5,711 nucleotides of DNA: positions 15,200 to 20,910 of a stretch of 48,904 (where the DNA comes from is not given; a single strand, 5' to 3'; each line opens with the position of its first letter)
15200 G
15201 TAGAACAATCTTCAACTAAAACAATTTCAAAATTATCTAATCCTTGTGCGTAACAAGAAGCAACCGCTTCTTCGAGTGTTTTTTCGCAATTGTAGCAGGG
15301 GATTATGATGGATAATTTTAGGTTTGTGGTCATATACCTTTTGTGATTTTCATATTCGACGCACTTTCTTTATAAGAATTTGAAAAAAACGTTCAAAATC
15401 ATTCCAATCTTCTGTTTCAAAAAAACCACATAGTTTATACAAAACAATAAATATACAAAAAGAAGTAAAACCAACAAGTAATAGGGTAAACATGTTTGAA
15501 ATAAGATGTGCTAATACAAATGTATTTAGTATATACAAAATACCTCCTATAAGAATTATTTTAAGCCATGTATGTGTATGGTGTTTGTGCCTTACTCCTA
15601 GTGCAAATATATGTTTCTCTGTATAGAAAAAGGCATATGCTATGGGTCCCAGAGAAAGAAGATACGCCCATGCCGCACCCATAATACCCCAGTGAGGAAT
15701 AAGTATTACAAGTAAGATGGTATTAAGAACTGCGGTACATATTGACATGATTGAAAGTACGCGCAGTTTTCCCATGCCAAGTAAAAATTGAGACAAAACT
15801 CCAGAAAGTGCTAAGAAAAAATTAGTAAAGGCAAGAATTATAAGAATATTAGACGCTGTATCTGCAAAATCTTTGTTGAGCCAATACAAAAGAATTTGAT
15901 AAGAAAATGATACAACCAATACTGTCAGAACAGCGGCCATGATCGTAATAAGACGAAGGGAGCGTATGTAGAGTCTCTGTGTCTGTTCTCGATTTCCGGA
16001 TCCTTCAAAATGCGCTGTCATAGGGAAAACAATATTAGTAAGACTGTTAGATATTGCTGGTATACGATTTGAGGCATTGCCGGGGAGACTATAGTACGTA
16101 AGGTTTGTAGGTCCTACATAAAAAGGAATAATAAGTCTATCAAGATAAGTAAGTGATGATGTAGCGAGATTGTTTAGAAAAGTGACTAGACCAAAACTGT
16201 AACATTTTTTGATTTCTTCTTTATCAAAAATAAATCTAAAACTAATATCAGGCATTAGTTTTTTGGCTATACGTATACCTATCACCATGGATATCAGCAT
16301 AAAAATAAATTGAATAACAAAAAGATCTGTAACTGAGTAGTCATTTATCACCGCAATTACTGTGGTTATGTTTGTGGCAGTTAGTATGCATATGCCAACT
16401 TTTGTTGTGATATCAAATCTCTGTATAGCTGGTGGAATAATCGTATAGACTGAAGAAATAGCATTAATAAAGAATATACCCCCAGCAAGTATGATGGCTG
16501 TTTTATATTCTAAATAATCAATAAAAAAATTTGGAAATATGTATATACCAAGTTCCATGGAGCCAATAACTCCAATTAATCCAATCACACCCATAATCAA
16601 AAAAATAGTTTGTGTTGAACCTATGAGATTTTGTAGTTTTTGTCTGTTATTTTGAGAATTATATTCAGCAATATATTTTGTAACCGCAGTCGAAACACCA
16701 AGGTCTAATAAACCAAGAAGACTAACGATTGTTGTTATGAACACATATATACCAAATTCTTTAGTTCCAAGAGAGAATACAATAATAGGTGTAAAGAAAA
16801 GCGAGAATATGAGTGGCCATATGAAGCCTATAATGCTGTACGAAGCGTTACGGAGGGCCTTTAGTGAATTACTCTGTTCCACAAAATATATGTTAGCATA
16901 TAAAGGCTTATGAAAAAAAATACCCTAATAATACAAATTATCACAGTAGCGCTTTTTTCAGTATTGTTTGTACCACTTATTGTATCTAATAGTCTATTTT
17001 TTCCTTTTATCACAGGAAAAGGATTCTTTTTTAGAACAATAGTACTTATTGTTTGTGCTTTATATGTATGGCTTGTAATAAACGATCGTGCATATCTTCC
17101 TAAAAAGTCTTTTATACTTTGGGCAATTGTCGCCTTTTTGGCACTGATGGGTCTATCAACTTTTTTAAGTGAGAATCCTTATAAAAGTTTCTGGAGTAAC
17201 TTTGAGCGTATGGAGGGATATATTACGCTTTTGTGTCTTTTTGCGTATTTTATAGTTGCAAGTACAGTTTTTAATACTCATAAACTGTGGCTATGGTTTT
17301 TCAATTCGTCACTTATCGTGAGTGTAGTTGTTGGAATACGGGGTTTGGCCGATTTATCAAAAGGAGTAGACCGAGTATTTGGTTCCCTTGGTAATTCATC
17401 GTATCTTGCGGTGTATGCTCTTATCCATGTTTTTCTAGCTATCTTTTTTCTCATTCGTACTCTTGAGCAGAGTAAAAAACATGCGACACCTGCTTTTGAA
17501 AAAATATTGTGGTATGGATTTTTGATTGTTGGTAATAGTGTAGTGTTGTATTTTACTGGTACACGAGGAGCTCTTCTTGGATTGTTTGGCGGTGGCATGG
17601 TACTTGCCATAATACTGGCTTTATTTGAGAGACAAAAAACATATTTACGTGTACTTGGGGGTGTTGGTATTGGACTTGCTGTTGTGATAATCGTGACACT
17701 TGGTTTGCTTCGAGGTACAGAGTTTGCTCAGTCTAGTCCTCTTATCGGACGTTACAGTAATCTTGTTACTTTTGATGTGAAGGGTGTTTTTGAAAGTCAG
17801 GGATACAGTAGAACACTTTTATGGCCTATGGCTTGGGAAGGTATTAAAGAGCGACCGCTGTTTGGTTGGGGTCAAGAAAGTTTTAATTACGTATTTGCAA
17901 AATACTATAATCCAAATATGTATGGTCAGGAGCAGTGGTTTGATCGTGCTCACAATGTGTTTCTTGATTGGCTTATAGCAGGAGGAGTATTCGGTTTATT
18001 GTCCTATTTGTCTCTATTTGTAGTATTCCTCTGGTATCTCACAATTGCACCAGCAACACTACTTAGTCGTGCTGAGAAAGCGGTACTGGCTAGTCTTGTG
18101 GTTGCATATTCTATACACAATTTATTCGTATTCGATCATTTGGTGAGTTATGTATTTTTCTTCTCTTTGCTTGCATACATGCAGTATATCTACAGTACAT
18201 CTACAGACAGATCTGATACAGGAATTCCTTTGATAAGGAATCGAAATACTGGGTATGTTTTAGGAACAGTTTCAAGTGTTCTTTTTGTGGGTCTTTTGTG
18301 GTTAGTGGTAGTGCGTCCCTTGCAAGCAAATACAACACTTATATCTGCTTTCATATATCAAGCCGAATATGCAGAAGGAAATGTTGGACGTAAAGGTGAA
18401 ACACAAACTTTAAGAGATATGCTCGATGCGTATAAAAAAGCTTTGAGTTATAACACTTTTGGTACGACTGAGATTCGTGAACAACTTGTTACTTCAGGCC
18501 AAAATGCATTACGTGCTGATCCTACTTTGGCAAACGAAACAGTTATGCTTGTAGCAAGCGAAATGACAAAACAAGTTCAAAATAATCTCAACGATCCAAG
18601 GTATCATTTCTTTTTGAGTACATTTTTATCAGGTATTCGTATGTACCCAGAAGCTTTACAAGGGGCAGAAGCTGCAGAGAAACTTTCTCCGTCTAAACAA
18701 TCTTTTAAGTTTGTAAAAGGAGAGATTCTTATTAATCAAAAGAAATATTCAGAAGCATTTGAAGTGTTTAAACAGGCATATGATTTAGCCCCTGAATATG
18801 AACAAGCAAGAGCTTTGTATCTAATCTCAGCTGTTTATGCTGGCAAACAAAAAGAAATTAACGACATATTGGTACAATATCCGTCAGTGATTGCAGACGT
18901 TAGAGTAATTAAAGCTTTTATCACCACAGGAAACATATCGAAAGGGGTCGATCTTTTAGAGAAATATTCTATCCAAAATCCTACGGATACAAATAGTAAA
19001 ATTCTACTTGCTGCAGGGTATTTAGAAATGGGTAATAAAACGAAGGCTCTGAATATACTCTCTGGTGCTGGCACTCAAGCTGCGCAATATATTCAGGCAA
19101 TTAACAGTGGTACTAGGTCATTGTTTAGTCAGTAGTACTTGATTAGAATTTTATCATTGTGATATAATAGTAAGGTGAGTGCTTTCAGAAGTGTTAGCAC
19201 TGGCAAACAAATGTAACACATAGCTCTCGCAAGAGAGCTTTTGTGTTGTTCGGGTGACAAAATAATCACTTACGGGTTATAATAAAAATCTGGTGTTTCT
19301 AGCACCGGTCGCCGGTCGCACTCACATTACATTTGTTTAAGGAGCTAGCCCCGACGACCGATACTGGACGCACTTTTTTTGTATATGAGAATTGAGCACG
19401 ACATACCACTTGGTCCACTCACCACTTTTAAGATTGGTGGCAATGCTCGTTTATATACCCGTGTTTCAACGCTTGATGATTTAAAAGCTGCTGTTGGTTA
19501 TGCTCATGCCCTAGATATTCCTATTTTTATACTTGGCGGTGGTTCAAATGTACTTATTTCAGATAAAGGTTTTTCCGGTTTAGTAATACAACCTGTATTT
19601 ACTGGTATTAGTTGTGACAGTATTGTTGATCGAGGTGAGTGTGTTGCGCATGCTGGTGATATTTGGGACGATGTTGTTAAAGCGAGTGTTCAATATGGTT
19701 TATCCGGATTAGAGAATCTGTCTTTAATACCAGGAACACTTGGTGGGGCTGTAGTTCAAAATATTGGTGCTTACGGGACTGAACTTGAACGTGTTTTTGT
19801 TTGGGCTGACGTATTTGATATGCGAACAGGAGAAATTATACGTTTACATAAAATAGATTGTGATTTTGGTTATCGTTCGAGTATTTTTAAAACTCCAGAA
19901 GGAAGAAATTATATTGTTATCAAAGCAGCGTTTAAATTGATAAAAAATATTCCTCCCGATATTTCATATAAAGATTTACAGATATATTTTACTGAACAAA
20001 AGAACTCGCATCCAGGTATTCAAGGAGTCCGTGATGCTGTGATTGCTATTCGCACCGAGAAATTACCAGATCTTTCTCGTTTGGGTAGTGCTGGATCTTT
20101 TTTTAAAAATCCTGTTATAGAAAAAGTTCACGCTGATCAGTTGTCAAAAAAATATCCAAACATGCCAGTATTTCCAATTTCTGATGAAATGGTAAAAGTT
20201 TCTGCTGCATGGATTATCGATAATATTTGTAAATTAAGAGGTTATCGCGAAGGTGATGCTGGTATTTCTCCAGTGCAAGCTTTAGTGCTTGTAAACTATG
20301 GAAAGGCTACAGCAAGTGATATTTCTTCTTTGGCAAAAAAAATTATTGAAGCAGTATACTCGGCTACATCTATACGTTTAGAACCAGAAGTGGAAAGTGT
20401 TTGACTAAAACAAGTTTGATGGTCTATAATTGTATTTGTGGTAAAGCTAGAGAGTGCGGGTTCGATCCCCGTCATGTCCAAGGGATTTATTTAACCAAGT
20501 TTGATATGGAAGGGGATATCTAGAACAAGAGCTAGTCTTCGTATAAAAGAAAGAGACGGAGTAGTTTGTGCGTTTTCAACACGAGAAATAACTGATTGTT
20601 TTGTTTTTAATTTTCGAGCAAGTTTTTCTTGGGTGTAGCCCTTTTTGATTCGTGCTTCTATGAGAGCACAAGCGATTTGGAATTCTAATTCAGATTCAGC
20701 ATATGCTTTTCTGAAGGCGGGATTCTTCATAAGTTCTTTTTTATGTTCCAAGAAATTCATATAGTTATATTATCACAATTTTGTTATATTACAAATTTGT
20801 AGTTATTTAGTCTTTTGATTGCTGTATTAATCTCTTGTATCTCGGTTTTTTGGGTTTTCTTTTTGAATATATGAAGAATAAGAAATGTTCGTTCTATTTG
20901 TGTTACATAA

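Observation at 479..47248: Six self-contained, G+C-richer ORF cassettes with canonical AAGGAG SDs, scattered among SD-less AT-rich housekeeping genes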

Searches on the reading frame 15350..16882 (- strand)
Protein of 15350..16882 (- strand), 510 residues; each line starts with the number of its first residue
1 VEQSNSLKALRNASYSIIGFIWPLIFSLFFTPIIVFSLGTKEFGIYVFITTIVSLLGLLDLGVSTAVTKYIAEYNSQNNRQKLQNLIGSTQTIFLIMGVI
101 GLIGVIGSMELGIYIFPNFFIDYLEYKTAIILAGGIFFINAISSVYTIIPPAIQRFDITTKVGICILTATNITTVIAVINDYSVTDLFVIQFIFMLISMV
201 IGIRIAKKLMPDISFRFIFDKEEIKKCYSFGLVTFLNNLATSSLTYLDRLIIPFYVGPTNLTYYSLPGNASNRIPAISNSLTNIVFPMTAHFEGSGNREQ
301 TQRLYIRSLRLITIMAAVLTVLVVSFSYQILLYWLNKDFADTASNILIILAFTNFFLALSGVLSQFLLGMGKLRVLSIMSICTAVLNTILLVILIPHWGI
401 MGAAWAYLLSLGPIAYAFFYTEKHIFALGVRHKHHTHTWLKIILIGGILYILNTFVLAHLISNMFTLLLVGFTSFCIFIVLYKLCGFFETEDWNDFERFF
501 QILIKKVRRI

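Call 14: search_protein_families(library=pfam, proteins=[window:15350-16882:-], max_evalue=0.00001)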
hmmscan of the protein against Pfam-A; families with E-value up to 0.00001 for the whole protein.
window:15350-16882:- (510 aa): 4 families
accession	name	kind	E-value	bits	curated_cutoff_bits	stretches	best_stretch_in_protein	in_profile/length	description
PF01943.22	Polysacc_synt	-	4.7e-18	66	28.2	1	10-290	2-271/274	Polysaccharide biosynthesis protein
PF13440.11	Polysacc_synt_3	-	3e-15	56.7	23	1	38-339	6-288/293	Polysaccharide biosynthesis protein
PF01554.23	MatE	-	6.4e-12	45.9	24.9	1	235-391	3-159/161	MatE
PF03023.19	MurJ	-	1.6e-06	27.4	27.4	1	277-469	249-449/451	Lipid II flippase MurJ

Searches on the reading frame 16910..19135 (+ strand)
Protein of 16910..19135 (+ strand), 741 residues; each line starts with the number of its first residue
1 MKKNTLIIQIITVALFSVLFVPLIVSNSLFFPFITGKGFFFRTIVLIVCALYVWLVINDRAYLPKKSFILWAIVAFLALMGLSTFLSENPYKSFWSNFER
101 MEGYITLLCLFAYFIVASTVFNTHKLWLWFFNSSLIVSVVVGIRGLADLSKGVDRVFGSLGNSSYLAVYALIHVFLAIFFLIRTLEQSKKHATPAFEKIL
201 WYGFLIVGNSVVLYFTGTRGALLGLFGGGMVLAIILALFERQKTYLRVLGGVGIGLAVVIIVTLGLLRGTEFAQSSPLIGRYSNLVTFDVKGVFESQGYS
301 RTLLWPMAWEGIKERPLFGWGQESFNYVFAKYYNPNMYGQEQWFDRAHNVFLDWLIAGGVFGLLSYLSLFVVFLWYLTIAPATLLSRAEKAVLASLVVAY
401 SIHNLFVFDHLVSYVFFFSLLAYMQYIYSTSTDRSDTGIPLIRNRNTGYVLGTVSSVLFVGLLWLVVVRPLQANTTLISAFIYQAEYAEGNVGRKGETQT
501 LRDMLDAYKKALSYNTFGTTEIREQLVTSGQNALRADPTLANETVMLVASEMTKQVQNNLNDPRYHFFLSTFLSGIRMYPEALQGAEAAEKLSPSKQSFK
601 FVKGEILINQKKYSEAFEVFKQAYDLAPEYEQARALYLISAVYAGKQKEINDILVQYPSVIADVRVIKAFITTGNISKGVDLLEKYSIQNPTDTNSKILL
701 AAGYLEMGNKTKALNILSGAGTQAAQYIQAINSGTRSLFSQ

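Call 14: search_protein_families(library=pfam, proteins=[window:16910-19135:+], max_evalue=0.00001)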
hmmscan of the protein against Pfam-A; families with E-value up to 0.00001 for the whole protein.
window:16910-19135:+ (741 aa): 2 families
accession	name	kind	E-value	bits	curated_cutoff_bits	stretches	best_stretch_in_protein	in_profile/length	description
PF04932.20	Wzy_C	-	1.9e-20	73.6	31.7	1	206-367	3-149/149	O-Antigen ligase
PF14559.12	TPR_19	-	2.7e-07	31.3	25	0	608-637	2-31/68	Tetratricopeptide repeat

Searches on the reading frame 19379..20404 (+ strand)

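Call 14: search_protein_families(library=pfam, proteins=[window:19379-20404:+], max_evalue=0.00001)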
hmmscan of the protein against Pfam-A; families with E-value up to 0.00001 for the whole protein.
window:19379-20404:+ (341 aa): 2 families
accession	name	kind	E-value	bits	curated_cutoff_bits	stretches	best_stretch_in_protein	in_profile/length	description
PF02873.21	MurB_C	-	7.6e-25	87.4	27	1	217-340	2-98/99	UDP-N-acetylenolpyruvoylglucosamine reductase, C-terminal domain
PF01565.28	FAD_binding_4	-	7.2e-21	74.8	26.4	1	25-156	3-138/139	FAD binding domain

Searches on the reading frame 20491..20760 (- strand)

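Call 14: search_protein_families(library=pfam, proteins=[window:20491-20760:-], max_evalue=0.00001)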
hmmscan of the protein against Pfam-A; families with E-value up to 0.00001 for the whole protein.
window:20491-20760:- (89 aa): 3 families
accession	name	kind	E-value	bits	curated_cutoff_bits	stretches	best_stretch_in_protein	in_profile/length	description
PF01381.28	HTH_3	-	7.1e-14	52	23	1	34-84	2-52/55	Helix-turn-helix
PF13560.12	HTH_31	-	7.6e-09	36.2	27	1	32-81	5-55/64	Helix-turn-helix domain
PF12844.13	HTH_19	-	2.1e-06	28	30.2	1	35-83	6-54/64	Helix-turn-helix domain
